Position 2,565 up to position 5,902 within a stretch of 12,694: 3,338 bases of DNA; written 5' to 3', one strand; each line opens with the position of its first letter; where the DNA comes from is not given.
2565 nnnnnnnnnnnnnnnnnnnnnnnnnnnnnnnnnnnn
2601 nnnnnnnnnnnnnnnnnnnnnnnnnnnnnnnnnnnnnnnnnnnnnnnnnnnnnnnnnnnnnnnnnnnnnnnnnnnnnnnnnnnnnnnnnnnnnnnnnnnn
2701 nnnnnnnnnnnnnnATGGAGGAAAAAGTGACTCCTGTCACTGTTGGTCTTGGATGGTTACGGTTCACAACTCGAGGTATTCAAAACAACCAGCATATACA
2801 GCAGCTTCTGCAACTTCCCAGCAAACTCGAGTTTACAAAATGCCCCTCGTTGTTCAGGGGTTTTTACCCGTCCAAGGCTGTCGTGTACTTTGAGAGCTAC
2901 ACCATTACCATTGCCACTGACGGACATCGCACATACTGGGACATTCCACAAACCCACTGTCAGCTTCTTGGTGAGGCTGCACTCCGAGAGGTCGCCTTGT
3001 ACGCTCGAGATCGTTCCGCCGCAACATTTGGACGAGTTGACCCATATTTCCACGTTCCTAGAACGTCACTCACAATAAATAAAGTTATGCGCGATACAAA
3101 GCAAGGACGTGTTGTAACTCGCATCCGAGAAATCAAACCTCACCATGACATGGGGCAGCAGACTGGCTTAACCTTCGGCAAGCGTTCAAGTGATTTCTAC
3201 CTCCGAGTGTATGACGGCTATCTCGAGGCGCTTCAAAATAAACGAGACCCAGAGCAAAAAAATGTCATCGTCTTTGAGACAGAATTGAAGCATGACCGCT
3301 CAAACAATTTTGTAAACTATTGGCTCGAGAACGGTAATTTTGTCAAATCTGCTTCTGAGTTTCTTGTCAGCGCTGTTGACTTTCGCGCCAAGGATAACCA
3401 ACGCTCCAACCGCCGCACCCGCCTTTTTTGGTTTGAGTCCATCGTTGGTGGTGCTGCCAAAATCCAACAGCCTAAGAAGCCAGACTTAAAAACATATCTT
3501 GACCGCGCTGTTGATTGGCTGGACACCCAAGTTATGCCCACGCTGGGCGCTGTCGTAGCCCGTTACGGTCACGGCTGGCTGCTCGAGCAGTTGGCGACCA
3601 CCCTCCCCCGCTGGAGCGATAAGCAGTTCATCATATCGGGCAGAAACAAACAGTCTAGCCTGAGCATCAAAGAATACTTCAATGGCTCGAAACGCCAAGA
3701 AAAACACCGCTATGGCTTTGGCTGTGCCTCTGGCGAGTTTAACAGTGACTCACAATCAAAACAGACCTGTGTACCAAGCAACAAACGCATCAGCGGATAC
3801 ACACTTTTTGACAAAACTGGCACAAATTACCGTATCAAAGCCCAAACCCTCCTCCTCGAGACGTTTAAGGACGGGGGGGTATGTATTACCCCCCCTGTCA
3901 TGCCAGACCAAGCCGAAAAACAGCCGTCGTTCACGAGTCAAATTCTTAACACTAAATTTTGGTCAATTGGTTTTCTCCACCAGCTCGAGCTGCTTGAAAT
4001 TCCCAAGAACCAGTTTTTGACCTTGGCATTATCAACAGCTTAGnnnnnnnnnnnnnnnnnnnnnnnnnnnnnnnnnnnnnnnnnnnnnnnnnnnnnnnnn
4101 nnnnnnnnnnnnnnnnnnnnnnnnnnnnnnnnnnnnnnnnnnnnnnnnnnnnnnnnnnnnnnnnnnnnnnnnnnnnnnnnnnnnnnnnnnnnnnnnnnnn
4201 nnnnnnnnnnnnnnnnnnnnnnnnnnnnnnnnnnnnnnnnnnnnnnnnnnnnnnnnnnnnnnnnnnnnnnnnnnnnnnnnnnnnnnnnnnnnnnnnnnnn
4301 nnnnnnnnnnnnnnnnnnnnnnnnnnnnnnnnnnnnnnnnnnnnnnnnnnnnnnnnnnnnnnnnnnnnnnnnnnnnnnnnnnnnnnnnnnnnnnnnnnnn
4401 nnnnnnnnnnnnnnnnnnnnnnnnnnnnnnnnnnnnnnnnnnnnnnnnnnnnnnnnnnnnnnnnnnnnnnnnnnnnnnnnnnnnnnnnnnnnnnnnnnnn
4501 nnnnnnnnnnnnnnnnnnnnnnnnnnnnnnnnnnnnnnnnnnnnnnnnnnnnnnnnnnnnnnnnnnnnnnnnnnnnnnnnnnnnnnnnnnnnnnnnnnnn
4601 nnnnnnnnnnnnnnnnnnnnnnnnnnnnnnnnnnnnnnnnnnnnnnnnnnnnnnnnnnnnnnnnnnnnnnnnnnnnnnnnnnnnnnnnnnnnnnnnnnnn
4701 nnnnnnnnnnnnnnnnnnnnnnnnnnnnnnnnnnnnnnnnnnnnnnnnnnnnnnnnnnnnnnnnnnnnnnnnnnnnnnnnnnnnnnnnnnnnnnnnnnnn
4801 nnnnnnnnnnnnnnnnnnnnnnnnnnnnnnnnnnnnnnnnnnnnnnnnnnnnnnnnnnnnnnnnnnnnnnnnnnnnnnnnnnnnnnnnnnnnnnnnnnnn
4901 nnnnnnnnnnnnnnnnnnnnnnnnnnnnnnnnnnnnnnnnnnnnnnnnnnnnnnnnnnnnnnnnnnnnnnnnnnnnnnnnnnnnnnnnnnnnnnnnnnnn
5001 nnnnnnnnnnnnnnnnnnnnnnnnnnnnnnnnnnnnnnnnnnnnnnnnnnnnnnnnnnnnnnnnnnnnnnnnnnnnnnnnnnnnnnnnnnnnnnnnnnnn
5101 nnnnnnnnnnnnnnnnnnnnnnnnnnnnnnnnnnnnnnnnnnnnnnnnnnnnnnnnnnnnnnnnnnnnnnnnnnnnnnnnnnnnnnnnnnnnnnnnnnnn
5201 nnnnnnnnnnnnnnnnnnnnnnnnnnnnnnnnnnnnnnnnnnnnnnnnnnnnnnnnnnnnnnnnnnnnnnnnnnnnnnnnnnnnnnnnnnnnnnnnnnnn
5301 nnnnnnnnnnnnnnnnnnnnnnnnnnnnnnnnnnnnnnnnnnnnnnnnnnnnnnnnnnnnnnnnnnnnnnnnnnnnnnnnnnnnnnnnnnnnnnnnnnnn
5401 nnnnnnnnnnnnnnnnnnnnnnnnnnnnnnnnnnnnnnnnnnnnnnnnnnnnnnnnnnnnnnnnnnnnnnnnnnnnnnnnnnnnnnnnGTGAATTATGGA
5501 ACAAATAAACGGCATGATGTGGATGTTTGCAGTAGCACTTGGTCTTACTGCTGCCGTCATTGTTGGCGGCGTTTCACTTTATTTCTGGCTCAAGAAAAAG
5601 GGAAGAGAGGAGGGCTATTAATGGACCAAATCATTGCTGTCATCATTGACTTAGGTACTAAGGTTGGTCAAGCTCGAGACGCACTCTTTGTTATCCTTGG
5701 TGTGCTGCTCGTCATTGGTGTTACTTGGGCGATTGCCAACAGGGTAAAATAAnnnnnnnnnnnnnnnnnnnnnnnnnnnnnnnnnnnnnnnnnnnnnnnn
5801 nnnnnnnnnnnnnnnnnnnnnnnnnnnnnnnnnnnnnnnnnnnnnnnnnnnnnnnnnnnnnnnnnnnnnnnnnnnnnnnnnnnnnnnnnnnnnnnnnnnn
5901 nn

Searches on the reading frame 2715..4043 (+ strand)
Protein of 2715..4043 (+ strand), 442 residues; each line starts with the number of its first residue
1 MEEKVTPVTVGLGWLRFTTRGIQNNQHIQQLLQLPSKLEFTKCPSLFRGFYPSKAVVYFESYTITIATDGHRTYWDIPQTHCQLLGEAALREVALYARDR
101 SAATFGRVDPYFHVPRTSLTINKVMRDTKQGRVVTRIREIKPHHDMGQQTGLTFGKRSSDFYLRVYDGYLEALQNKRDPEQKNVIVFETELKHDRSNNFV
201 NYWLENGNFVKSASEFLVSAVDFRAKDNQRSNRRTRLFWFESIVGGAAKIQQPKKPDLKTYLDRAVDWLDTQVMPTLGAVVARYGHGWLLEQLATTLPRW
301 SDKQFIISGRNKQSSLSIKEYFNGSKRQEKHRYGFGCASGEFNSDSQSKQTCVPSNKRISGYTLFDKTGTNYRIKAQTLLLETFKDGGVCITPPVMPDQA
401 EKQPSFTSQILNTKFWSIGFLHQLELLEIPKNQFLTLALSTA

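Call 11: search_protein_families(library=pfam, proteins=[window:2715-4043:+], max_evalue=1)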
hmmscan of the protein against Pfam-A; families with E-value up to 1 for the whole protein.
window:2715-4043:+ (442 aa): 1 family
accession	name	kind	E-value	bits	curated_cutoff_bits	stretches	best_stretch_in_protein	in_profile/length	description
PF02486.25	Rep_trans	-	7.8e-18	65.2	29.6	1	115-281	13-186/201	Replication initiation factor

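Call 12: search_protein_families(library=phrogs, proteins=[window:2715-4043:+], max_evalue=1)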
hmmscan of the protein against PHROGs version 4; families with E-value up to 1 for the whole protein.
window:2715-4043:+ (442 aa): 2 families
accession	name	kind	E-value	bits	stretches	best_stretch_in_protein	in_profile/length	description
phrog_453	-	DNA, RNA and nucleotide metabolism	0.043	14.1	1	139-295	271-405/447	replication initiation protein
phrog_17012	-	unknown function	0.34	11.7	0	190-217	9-36/57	-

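Call 41: find_related_loci(query=window:2715-4043:+, collection=viral_contigs, flank=10000)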
Query window:2715-4043:+ (442 aa) in viral_contigs; peptide patterns used: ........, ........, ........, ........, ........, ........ (x = any residue, [..] = any of these).
9 stretches matched a pattern, but none encodes a relative of the query by tblastn (E <= 1e-3).

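Call 65: find_encoding_contigs(protein=window:2715-4043:+, flank=10000, max_places=10)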
Protein window:2715-4043:+ (442 aa): no gene with exactly this product is on record in the collection.

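Call 84: search_dna_similar(query=window:2715-4043:+, collection=phages, mode=protein, max_evalue=0.001, max_rows=15)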
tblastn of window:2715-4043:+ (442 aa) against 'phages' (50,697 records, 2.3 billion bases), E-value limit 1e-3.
Records with a match: 2; places in all: 2; records where one place covers at least 80% of the query: 0.
Best place of each record, by identity: <60% 2.
By first word of the organism name: Dulem 1; bajarodino 1.
By host as written in the record: Eulemur fulvus collaris 1; Peromyscus fraterculus 1.
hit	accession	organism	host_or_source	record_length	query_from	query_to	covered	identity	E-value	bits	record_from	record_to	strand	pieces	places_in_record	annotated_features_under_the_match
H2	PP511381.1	Dulem virus 51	Eulemur fulvus collaris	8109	152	298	33%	32.1%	3e-6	56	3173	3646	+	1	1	replication protein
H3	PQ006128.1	bajarodino virus 52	Peromyscus fraterculus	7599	113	285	39%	24.4%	4e-6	56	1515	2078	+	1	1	replication initiator protein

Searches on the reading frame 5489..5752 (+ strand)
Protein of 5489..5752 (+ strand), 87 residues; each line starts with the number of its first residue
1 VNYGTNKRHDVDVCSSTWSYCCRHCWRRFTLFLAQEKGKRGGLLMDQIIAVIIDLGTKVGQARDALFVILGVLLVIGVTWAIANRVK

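Call 77: search_protein_families(library=pfam, proteins=[window:5489-5752:+], max_evalue=1)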
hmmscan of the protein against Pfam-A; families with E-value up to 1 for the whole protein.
window:5489-5752:+ (87 aa): 1 family
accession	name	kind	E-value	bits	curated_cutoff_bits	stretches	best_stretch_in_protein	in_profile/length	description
PF23994.1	DUF7312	-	0.02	15.5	27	1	64-80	38-54/56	Domain of unknown function (DUF7312)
